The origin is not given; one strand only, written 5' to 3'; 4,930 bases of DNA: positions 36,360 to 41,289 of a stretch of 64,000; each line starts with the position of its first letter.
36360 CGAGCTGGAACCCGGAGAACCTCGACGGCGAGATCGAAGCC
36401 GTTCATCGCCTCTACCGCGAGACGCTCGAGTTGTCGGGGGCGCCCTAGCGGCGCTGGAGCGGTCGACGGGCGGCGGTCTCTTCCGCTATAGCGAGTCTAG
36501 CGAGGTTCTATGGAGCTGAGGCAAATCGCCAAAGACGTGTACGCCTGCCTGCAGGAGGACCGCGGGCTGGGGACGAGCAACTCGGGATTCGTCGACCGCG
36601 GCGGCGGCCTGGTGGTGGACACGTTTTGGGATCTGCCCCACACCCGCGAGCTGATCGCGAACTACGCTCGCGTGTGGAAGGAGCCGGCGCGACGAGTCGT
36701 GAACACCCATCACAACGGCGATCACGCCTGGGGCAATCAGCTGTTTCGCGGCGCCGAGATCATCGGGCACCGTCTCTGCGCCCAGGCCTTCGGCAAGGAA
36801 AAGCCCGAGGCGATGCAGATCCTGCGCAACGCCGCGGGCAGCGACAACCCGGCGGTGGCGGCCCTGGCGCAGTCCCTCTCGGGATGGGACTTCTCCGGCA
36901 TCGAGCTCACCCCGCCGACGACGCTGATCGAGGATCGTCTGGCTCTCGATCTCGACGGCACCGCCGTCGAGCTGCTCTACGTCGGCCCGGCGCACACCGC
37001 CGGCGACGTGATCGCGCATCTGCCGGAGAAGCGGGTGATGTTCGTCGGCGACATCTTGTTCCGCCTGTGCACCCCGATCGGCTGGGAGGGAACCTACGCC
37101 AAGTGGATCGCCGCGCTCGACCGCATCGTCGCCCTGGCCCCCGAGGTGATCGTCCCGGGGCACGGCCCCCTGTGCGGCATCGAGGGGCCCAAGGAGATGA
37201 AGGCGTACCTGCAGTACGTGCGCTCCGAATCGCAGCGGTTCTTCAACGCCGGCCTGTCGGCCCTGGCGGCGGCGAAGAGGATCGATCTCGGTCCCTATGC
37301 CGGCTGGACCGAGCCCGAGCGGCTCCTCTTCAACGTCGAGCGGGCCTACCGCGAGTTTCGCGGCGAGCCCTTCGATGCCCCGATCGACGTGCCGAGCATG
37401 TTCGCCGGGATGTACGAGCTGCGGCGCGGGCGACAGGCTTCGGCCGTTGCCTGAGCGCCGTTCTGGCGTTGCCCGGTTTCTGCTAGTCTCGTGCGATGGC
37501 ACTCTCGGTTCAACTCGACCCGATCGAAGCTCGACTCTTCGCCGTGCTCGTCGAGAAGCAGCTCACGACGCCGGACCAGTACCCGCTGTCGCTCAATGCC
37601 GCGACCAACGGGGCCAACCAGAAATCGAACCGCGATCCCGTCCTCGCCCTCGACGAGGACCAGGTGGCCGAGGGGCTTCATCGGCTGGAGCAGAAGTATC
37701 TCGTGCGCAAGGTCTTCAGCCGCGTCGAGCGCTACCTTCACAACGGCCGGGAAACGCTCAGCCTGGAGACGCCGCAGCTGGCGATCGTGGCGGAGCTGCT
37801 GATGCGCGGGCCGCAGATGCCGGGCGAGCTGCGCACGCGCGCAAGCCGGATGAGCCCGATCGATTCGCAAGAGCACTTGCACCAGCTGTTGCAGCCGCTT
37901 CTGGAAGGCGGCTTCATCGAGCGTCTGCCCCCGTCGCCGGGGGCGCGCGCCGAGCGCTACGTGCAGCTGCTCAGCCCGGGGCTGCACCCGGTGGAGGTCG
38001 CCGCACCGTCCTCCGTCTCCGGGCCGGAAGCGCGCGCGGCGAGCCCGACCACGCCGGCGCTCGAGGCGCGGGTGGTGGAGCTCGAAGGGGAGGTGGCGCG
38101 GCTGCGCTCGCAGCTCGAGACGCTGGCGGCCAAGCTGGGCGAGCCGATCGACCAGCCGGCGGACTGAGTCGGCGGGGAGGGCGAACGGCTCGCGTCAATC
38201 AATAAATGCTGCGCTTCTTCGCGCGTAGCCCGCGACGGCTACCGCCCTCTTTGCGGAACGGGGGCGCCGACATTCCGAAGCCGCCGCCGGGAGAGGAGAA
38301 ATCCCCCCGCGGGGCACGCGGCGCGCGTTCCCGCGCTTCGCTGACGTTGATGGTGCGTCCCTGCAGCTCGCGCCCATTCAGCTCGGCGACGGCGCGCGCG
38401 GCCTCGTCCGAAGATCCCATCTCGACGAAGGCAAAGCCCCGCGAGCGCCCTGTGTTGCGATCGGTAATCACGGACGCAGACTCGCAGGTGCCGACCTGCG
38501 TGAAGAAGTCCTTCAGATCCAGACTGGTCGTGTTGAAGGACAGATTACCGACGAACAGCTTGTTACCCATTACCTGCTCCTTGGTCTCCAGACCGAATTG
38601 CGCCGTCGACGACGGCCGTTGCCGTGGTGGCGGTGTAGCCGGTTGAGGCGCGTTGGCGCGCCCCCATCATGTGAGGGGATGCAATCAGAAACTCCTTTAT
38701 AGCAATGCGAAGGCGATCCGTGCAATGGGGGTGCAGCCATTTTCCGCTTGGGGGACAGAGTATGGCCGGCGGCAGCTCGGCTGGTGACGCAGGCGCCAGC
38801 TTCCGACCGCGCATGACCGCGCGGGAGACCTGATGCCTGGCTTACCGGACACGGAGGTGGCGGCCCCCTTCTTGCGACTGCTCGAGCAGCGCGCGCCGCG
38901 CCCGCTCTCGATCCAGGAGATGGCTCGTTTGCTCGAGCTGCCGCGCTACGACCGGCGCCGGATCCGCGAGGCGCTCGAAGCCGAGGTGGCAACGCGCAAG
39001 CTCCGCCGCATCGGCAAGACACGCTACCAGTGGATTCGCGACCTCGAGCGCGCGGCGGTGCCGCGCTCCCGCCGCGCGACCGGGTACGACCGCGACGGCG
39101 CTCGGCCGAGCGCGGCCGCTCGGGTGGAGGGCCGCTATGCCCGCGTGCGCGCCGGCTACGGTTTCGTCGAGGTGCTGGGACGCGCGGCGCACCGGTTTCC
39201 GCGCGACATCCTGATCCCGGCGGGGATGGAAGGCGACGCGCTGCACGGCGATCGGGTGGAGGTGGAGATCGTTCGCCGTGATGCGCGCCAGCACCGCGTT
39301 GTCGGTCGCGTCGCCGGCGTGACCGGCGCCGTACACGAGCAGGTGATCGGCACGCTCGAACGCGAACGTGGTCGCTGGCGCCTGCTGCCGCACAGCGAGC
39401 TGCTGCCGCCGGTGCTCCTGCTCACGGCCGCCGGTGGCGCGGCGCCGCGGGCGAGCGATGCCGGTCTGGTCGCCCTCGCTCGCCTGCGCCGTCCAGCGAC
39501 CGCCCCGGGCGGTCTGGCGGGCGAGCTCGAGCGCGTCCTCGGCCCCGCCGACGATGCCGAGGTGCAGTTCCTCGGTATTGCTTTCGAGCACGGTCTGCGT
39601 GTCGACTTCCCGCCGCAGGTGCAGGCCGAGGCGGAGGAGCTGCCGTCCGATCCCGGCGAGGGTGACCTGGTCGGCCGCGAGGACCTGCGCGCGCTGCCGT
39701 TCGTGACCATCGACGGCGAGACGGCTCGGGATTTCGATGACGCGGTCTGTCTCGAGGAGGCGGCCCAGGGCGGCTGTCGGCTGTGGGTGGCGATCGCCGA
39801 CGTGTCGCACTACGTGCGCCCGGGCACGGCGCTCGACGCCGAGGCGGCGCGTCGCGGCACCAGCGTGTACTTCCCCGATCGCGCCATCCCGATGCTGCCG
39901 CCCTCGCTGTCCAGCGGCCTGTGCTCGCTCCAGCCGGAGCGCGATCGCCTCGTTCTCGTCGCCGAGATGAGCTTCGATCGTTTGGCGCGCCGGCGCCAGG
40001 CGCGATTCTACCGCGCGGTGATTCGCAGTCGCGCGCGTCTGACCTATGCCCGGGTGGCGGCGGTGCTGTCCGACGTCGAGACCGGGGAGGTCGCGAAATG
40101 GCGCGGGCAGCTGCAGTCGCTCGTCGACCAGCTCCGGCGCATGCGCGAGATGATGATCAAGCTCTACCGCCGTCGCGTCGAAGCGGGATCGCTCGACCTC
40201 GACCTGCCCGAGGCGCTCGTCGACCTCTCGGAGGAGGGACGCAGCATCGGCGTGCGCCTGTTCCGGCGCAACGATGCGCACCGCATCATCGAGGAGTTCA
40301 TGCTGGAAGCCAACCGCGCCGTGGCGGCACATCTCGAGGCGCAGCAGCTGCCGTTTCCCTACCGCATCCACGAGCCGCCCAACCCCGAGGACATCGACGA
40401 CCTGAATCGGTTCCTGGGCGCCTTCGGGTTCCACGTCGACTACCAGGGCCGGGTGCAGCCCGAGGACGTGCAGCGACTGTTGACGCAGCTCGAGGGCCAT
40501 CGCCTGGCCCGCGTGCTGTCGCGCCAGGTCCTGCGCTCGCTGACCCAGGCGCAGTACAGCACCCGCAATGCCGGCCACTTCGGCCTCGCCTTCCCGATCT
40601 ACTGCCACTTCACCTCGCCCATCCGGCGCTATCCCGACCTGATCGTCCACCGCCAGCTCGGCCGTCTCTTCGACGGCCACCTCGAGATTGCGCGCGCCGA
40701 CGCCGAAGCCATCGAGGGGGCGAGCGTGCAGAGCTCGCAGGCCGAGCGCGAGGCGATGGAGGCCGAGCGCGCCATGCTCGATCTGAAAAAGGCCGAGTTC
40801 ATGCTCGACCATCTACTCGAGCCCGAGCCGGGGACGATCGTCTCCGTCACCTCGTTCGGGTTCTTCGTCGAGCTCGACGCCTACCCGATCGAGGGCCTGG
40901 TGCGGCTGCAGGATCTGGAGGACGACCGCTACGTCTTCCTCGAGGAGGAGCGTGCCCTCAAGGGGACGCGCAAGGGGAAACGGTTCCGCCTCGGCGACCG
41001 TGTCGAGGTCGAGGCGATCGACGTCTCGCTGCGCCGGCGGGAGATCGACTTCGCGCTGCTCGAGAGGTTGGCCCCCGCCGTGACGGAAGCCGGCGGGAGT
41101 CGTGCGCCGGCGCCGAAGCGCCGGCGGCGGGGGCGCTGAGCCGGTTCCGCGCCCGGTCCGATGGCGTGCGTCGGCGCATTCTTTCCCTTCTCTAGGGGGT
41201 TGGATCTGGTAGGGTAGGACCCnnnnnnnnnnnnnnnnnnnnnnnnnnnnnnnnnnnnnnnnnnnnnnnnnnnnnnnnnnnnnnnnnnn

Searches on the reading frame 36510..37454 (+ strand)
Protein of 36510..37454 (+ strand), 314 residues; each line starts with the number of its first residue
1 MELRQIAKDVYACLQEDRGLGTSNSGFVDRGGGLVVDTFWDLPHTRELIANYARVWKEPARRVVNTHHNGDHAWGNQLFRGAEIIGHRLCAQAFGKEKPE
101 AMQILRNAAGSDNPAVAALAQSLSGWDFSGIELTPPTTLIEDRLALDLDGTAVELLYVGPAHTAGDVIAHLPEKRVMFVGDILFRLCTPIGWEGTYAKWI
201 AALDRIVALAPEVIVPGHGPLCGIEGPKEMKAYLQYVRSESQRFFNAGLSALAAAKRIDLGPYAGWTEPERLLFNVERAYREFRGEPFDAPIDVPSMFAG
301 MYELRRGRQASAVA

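Call 21: search_protein_families(library=pfam, proteins=[window:36510-37454:+])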
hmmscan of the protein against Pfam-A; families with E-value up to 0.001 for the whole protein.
window:36510-37454:+ (314 aa): 1 family
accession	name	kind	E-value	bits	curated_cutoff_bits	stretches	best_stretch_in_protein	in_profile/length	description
PF00753.33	Lactamase_B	-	3.6e-25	89.5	22.7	1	19-218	2-196/196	Metallo-beta-lactamase superfamily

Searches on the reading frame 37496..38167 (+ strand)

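Call 21: search_protein_families(library=pfam, proteins=[window:37496-38167:+])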
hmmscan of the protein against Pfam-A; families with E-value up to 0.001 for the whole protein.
window:37496-38167:+ (223 aa): 1 family
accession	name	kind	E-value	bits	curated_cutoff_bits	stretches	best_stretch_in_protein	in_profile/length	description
PF04337.18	DUF480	-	1.5e-46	158.6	25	1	7-149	1-148/149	Protein of unknown function, DUF480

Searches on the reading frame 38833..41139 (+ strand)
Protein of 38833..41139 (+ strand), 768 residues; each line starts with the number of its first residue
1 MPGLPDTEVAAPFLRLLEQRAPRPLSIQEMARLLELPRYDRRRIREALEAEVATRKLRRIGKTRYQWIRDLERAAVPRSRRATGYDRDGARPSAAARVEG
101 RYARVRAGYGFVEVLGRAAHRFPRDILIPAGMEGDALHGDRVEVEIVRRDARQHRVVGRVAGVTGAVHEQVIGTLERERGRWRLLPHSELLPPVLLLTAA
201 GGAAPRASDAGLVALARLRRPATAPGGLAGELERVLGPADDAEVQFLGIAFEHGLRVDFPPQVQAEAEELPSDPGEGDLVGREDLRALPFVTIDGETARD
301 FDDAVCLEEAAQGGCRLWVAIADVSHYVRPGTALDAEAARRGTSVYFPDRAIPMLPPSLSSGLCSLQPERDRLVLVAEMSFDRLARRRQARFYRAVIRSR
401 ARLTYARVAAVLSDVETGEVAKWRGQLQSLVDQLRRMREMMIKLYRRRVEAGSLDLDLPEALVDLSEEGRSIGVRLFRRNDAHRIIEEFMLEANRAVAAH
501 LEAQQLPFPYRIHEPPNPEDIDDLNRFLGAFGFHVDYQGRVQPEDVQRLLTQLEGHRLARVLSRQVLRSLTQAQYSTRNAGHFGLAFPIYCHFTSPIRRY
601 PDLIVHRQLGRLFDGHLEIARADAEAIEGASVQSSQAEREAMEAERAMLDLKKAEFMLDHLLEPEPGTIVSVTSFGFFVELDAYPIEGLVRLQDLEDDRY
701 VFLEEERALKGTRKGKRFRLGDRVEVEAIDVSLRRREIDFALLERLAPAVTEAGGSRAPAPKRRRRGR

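Call 21: search_protein_families(library=pfam, proteins=[window:38833-41139:+])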
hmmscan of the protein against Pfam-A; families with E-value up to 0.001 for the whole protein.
window:38833-41139:+ (768 aa): 4 families
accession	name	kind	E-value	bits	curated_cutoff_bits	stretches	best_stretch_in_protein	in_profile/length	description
PF00773.25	RNB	-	3.7e-107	358.8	29.3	1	282-611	1-322/326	RNB domain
PF17876.7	CSD2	-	1.4e-10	41.6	26.2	1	120-168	7-54/74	Cold shock domain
PF00575.29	S1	-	1.9e-10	41.4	22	1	667-741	10-72/74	S1 RNA binding domain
PF08206.17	OB_RNB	-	5e-07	29.7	24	1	106-155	7-50/58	Ribonuclease B OB domain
